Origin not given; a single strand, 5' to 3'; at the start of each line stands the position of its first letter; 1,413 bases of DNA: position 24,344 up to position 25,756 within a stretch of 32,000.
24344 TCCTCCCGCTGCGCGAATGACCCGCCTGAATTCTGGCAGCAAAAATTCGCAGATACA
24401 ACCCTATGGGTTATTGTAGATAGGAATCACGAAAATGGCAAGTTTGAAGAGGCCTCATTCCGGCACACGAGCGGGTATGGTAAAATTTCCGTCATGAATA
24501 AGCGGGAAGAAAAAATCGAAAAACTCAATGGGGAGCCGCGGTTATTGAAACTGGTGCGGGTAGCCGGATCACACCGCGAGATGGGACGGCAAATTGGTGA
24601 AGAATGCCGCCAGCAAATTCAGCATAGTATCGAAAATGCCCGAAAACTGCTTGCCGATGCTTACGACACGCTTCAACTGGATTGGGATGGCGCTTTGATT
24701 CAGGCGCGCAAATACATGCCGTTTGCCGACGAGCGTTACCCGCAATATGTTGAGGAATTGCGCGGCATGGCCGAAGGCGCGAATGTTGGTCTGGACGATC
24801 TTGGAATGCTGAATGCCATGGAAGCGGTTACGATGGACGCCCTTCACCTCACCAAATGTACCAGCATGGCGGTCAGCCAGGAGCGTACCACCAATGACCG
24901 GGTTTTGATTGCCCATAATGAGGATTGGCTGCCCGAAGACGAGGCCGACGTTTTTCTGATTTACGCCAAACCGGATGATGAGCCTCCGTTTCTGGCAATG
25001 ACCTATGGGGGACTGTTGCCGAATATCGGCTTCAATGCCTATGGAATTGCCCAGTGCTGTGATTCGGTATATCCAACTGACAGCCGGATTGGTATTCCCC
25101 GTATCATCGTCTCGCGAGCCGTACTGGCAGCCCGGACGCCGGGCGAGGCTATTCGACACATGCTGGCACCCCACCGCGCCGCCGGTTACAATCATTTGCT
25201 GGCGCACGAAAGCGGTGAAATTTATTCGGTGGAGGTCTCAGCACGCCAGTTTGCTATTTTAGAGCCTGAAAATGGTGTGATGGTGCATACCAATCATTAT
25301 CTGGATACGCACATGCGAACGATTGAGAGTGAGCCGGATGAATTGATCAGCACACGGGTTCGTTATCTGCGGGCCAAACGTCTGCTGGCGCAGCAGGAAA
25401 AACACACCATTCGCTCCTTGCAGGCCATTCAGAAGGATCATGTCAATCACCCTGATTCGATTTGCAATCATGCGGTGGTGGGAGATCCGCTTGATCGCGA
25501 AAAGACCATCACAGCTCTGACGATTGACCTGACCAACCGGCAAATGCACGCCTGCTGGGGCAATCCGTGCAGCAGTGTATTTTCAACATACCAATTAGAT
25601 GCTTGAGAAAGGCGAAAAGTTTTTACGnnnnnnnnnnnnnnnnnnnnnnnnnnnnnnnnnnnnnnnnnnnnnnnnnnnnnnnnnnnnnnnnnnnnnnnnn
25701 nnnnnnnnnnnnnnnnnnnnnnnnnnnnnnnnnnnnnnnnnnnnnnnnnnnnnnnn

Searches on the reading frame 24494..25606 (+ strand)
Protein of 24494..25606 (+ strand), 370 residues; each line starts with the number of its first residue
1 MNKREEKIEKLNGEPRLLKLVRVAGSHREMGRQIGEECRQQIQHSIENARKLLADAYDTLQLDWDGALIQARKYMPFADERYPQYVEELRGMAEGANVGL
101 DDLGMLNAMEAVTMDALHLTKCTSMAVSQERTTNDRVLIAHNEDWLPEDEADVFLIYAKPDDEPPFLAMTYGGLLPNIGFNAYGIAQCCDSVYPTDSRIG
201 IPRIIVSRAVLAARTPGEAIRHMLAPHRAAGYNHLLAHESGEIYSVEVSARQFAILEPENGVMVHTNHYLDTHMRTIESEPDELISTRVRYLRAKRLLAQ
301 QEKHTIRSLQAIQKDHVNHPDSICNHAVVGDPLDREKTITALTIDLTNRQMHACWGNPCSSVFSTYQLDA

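Call 3: search_protein_families(library=pfam, proteins=[window:24494-25606:+], max_evalue=0.01)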
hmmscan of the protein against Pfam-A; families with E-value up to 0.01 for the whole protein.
window:24494-25606:+ (370 aa): 2 families
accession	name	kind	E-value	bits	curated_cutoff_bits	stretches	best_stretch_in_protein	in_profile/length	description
PF03417.21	AAT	-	3.3e-27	96.1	23.2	1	133-358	3-223/225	Acyl-coenzyme A:6-aminopenicillanic acid acyl-transferase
PF01804.23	Penicil_amidase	-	0.0021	17.6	21.3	0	255-320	398-462/675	Penicillin amidase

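Call 4: search_protein_families(library=ncbifam, proteins=[window:24494-25606:+], max_evalue=0.01)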
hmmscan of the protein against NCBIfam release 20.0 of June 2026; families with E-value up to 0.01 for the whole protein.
window:24494-25606:+ (370 aa): 1 family
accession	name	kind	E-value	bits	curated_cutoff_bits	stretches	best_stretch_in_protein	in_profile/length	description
NF040521.1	C45_proenzyme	subfamily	2.5e-66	224.2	85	1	25-351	2-313/313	C45 family autoproteolytic acyltransferase/hydrolase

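Call 18: find_homologous_proteins(query=window:24494-25606:+, max_evalue=0.00001)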
Query window:24494-25606:+ (370 aa): 2567 proteins with E <= 0.00001 among 6416 candidates; the best 120 are listed.
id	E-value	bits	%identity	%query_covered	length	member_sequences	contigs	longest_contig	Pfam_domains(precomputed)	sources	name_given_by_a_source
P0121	1.1e-242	822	96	100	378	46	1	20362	PF03417.22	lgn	-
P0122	1.7e-217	739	88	100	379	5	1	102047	PF03417.22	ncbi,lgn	-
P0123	2.1e-201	687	83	96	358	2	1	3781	PF03417.22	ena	-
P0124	5.2e-201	685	81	96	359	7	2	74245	PF03417.22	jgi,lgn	jgi:isopenicillin-N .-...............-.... protein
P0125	7.0e-201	685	83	95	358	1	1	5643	PF03417.22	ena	-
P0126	1.0e-198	678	81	96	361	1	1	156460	PF03417.22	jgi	jgi:isopenicillin-N N-acyltransferase like protein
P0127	1.6e-198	677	82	95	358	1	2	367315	PF03417.22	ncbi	-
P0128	3.7e-196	669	79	96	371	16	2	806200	PF03417.22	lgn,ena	-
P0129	4.8e-196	669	80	96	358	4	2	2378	PF03417.22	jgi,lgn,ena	-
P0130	5.6e-193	659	77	96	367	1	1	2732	PF03417.22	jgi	-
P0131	8.8e-193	658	79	95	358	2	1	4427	PF03417.22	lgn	-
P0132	2.1e-192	657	77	96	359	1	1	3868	PF03417.22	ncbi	-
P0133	1.1e-191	655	76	98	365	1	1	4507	PF03417.22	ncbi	-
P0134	2.2e-191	654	79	95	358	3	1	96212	PF03417.22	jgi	-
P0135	5.0e-191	652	78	96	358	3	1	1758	PF03417.22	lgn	-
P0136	1.2e-189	648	79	96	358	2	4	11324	PF03417.22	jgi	-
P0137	2.1e-189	647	79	96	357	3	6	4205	PF03417.22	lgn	-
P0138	6.2e-189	646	77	96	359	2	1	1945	PF03417.22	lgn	-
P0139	1.1e-188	645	78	96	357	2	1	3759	PF03417.22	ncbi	-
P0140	7.6e-188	642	77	96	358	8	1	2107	PF03417.22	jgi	jgi:isopenicillin-N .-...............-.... protein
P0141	8.9e-188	642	79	96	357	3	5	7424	PF03417.22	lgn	-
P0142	1.0e-186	638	76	96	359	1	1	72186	PF03417.22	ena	-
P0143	5.5e-186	636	77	96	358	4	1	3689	PF03417.22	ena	-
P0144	1.2e-185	635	75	96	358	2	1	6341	PF03417.22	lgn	-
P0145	3.8e-185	633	77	96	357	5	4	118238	PF03417.22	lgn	-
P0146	4.7e-185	633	75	97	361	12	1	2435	PF03417.22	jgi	-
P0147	7.0e-185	632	76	96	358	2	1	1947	PF03417.22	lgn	-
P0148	2.0e-184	631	76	96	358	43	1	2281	PF03417.22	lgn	-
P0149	3.1e-184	630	75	96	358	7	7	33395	PF03417.22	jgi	-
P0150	3.7e-184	630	77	96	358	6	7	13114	PF03417.22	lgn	-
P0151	6.8e-184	629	75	96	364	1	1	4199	PF03417.22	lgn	-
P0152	7.5e-184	629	75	96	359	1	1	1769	PF03417.22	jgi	jgi:isopenicillin-N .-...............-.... protein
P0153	2.6e-183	627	75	96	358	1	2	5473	PF03417.22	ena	-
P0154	1.3e-182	625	73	99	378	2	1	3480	PF03417.22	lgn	-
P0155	6.4e-182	622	75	96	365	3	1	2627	PF03417.22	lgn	-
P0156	1.4e-180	618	74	96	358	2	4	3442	PF03417.22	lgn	-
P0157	2.7e-180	617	75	96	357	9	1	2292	PF03417.22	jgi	-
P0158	8.9e-180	615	74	95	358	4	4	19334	PF03417.22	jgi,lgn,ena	-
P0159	1.3e-179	615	74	96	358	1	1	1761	PF03417.22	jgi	jgi:isopenicillin-N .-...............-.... protein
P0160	1.6e-179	615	73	98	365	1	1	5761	PF03417.22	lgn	-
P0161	2.1e-179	614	74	96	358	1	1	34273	PF03417.22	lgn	-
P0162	5.2e-179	613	74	96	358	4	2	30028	PF03417.22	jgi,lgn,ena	-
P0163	7.7e-179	612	72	97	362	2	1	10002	PF03417.22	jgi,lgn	-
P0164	1.3e-178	612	75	96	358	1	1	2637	PF03417.22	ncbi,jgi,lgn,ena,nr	ncbi:MAG TPA: C45 family peptidase [Anaerolineaceae bacterium]|nr:C45 family peptidase [Anaerolineac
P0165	2.0e-178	611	74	96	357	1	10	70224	PF03417.22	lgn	-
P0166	2.3e-178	611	73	96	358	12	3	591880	PF03417.22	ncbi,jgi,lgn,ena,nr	ncbi:MAG TPA: C45 family autoproteolytic acyltransferase/hydrolase [Bellilinea sp.]|jgi:isopenicilli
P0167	5.0e-178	610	73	96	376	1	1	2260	PF03417.22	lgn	-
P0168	6.5e-178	609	75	96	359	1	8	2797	PF03417.22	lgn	-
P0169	6.6e-178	609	71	97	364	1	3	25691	PF03417.22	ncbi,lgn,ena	-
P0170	7.8e-178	609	73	96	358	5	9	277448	PF03417.22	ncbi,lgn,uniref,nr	ncbi:hypothetical protein ADN00_10415 [Ornatilinea apprima]|uniref:Peptidase C45 hydrolase domain-co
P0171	1.0e-177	609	73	95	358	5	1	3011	PF03417.22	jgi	jgi:isopenicillin-N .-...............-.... protein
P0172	1.2e-177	608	73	96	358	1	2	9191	PF03417.22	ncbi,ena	-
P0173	2.0e-177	608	74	95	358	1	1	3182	PF03417.22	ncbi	-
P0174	3.2e-177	607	72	96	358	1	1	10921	PF03417.22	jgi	jgi:isopenicillin-N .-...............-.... protein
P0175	4.0e-177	607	71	98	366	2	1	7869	PF03417.22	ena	-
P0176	4.2e-177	607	73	96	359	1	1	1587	PF03417.22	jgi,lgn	jgi:isopenicillin-N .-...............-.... protein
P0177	5.6e-177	606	73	96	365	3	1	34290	PF03417.22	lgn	-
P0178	9.0e-177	605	73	96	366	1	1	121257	PF03417.22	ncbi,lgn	-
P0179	1.2e-176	605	71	96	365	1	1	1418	PF03417.22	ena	-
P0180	1.4e-176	605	72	95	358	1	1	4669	PF03417.22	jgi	jgi:isopenicillin-N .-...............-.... protein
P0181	1.5e-176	605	73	96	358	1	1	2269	PF03417.22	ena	-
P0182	3.7e-176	603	73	96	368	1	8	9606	PF03417.22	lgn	-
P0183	4.9e-176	603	70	98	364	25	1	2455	PF03417.22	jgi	jgi:isopenicillin-N N-acyltransferase like protein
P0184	9.8e-176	602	73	95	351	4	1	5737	PF03417.22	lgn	-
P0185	1.5e-175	602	72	96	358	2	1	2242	PF03417.22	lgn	-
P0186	2.1e-175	601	72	95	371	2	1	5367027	PF03417.22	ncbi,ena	-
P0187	3.5e-175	600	72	98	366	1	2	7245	PF03417.22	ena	-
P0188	3.9e-175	600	74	96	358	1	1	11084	PF03417.22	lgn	-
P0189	4.6e-175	600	72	96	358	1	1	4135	PF03417.22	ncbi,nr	ncbi:MAG: hypothetical protein IH586_04045 [Anaerolineaceae bacterium]|nr:hypothetical protein [Anae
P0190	5.1e-175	600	74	95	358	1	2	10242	PF03417.22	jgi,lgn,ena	-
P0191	5.3e-175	600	72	96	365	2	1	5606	PF03417.22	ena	-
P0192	5.9e-175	600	72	95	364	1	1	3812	PF03417.22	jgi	jgi:isopenicillin-N N-acyltransferase like protein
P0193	7.5e-175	599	72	95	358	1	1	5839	PF03417.22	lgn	-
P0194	8.4e-175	599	72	96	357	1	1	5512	PF03417.22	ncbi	-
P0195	9.8e-175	599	71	96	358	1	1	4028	PF03417.22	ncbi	-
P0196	1.3e-174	598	72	96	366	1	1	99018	PF03417.22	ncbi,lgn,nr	ncbi:MAG: hypothetical protein HPY59_06555 [Anaerolineae bacterium]|nr:hypothetical protein [Anaerol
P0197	1.8e-174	598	72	96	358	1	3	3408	PF03417.22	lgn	-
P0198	2.0e-174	598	72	95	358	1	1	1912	PF03417.22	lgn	-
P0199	2.2e-174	598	71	96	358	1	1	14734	PF03417.22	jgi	jgi:isopenicillin-N N-acyltransferase like protein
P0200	3.2e-174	597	72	95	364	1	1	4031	PF03417.22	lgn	-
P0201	3.8e-174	597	72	95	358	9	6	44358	PF03417.22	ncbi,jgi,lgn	-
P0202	5.8e-174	596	72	95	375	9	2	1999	PF03417.22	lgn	-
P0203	5.9e-174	596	72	96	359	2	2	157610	PF03417.22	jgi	-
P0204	6.4e-174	596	72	95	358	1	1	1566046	PF03417.22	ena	-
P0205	1.9e-173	595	71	96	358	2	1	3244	PF03417.22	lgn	-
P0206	2.2e-173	594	71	98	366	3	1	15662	PF03417.22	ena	-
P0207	2.2e-173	594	73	95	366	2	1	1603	PF03417.22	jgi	jgi:isopenicillin-N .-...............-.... protein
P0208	2.6e-173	594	72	96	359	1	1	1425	PF03417.22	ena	-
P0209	2.8e-173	594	73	95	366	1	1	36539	PF03417.22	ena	-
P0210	2.8e-173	594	73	95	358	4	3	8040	PF03417.22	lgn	-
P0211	2.9e-173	594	72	95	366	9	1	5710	PF03417.22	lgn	-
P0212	2.9e-173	594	72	96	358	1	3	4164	PF03417.22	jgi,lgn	jgi:isopenicillin-N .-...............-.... protein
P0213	3.1e-173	594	71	96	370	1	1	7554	PF03417.22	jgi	jgi:isopenicillin-N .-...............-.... protein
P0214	3.2e-173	594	71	95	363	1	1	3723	PF03417.22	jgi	jgi:isopenicillin-N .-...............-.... protein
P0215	4.2e-173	593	73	96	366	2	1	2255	PF03417.22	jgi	-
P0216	4.6e-173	593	70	96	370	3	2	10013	PF03417.22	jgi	jgi:isopenicillin-N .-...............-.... protein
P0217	5.6e-173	593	70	99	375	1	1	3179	PF03417.22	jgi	jgi:isopenicillin-N N-acyltransferase like protein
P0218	6.2e-173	593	71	96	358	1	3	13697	PF03417.22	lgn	-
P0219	6.6e-173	593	72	95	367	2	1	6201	PF03417.22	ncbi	ncbi:MAG: C45 family peptidase [Leptolinea sp.]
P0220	7.2e-173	593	71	97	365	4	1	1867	PF03417.22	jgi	jgi:isopenicillin-N N-acyltransferase like protein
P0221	7.7e-173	593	71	95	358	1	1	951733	PF03417.22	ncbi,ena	-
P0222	8.4e-173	592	70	98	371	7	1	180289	PF03417.22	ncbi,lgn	-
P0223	9.1e-173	592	73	95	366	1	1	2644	PF03417.22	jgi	jgi:isopenicillin-N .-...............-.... protein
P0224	1.1e-172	592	73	95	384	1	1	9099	PF03417.22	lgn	-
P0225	1.6e-172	592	72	95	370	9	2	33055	PF03417.22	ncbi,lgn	-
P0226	1.7e-172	591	70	97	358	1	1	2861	PF03417.22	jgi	jgi:isopenicillin-N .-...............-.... protein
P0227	2.1e-172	591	68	98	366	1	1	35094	PF03417.22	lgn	-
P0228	2.2e-172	591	71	96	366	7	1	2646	PF03417.22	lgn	-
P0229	2.6e-172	591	70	96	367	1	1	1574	PF03417.22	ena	-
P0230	2.6e-172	591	72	95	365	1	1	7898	PF03417.22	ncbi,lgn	-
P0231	2.8e-172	591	71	96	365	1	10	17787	PF03417.22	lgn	-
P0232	2.8e-172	591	71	96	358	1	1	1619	PF03417.22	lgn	-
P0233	3.0e-172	591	71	96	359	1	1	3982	PF03417.22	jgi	jgi:isopenicillin-N N-acyltransferase like protein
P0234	3.4e-172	590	72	96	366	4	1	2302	PF03417.22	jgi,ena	-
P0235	3.5e-172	590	72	96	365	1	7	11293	PF03417.22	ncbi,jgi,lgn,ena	-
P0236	3.7e-172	590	70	96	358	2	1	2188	PF03417.22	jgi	jgi:isopenicillin-N N-acyltransferase like protein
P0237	3.8e-172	590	74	95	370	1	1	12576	PF03417.22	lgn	-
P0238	4.4e-172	590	70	96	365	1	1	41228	PF03417.22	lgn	-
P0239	4.6e-172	590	73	92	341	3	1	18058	PF03417.22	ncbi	-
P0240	4.7e-172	590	72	96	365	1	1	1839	PF03417.22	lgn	-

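Call 19: find_encoding_contigs(protein=P0127, flank=6000, max_places=2)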
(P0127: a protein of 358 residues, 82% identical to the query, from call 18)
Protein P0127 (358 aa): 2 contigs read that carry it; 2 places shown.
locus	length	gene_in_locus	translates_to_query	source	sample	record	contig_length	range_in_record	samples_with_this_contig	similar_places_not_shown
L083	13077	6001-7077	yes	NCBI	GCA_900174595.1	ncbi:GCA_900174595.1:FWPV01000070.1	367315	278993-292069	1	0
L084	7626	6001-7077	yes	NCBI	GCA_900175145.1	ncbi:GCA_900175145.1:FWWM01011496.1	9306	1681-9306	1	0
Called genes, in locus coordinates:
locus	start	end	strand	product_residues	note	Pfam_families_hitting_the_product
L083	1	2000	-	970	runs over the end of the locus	PF00675:Peptidase_M16, PF05193:Peptidase_M16_C, PF08367:M16C_assoc, PF22516:PreP_C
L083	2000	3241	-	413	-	PF07690:MFS_1, PF00083:Sugar_tr (weak), PF07690:MFS_1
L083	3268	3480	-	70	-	-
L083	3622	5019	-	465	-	PF00083:Sugar_tr, PF07690:MFS_1, PF12832:MFS_1_like (faint)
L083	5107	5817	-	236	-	PF00072:Response_reg, PF00486:Trans_reg_C (weak)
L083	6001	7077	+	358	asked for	PF03417:AAT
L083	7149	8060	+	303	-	PF04018:VCA0040-like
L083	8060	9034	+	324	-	PF06267:DUF1028, PF00515:TPR_1 (faint), PF07719:TPR_2 (faint), PF13432:TPR_16 (weak), PF14559:TPR_19 (weak)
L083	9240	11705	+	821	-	-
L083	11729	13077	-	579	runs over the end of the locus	PF14716:HHH_8, PF00633:HHH (faint), PF14520:HHH_5, PF14791:DNA_pol_B_thumb, PF02811:PHP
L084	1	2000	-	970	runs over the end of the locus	PF00675:Peptidase_M16, PF05193:Peptidase_M16_C, PF08367:M16C_assoc, PF22516:PreP_C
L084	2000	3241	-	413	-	PF07690:MFS_1, PF00083:Sugar_tr (weak), PF07690:MFS_1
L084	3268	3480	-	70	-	-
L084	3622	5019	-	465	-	PF00083:Sugar_tr, PF07690:MFS_1, PF12832:MFS_1_like (faint)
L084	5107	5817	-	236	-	PF00072:Response_reg, PF00486:Trans_reg_C (weak)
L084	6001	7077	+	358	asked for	PF03417:AAT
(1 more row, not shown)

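Call 20: find_encoding_contigs(protein=P0170, flank=6000, max_places=2)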
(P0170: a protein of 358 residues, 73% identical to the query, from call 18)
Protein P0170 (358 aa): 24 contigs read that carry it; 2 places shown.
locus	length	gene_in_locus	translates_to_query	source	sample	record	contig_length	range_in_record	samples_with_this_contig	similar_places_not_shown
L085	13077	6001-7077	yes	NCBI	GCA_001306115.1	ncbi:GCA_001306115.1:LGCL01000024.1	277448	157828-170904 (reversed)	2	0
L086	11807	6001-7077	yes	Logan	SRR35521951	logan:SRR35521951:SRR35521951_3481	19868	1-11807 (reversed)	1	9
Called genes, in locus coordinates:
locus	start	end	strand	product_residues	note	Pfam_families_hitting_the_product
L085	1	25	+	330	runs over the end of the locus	PF00248:Aldo_ket_red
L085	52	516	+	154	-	PF00583:Acetyltransf_1, PF13673:Acetyltransf_10 (weak), PF13508:Acetyltransf_7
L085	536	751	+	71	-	PF13396:PLDc_N (weak)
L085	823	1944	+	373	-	PF00365:PFK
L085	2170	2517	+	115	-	PF07653:SH3_2 (faint), PF00018:SH3_1 (faint)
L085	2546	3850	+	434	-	PF00106:adh_short, PF08659:KR, PF13561:adh_short_C2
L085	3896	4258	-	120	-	PF21344:Zn_ribbon_LysW (faint)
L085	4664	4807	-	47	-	-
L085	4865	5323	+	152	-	PF03449:GreA_GreB_N, PF01272:GreA_GreB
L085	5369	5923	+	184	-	PF18955:DUF5698, PF10035:DUF2179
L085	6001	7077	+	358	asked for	PF03417:AAT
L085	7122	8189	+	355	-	PF07478:Dala_Dala_lig_C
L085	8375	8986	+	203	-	PF13489:Methyltransf_23 (weak), PF01209:Ubie_methyltran (weak), PF13649:Methyltransf_25, PF13847:Methyltransf_31, PF08241:Methyltransf_11, PF08242:Methyltransf_12 (weak)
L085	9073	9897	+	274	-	PF20181:DUF6544, PF21900:DUF6920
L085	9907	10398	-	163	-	PF12867:DinB_2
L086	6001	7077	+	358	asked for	PF03417:AAT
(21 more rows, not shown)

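Call 21: find_encoding_contigs(protein=P0186, flank=6000, max_places=2)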
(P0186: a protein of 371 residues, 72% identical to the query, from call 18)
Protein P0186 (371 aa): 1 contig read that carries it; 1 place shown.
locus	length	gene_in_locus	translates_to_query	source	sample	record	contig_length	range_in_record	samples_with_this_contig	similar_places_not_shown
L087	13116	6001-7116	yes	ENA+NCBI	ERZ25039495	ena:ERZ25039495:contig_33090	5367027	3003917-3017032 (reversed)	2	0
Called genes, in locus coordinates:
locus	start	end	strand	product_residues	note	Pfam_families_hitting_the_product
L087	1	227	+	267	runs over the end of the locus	PF01061:ABC2_membrane, PF12698:ABC2_membrane_3 (weak)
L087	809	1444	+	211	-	PF01712:dNK, PF13238:AAA_18 (faint)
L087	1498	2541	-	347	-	PF01087:GalP_UDP_transf, PF02744:GalP_UDP_tr_C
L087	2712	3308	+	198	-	PF07638:Sigma70_ECF (weak), PF04542:Sigma70_r2, PF08281:Sigma70_r4_2, PF04545:Sigma70_r4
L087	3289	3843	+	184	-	-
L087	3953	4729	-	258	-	-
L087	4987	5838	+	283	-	PF17115:Toast_rack_N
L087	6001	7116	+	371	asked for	PF03417:AAT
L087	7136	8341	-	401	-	PF07690:MFS_1, PF12832:MFS_1_like, PF06609:TRI12 (weak), PF00083:Sugar_tr (weak), PF07690:MFS_1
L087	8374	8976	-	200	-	PF01467:CTP_transf_like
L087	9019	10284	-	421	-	PF01018:GTP1_OBG, PF01926:MMR_HSR1, PF02421:FeoB_N (weak), PF09269:DUF1967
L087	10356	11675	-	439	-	-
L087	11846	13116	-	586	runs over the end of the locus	PF00750:tRNA-synt_1d, PF05746:DALR_1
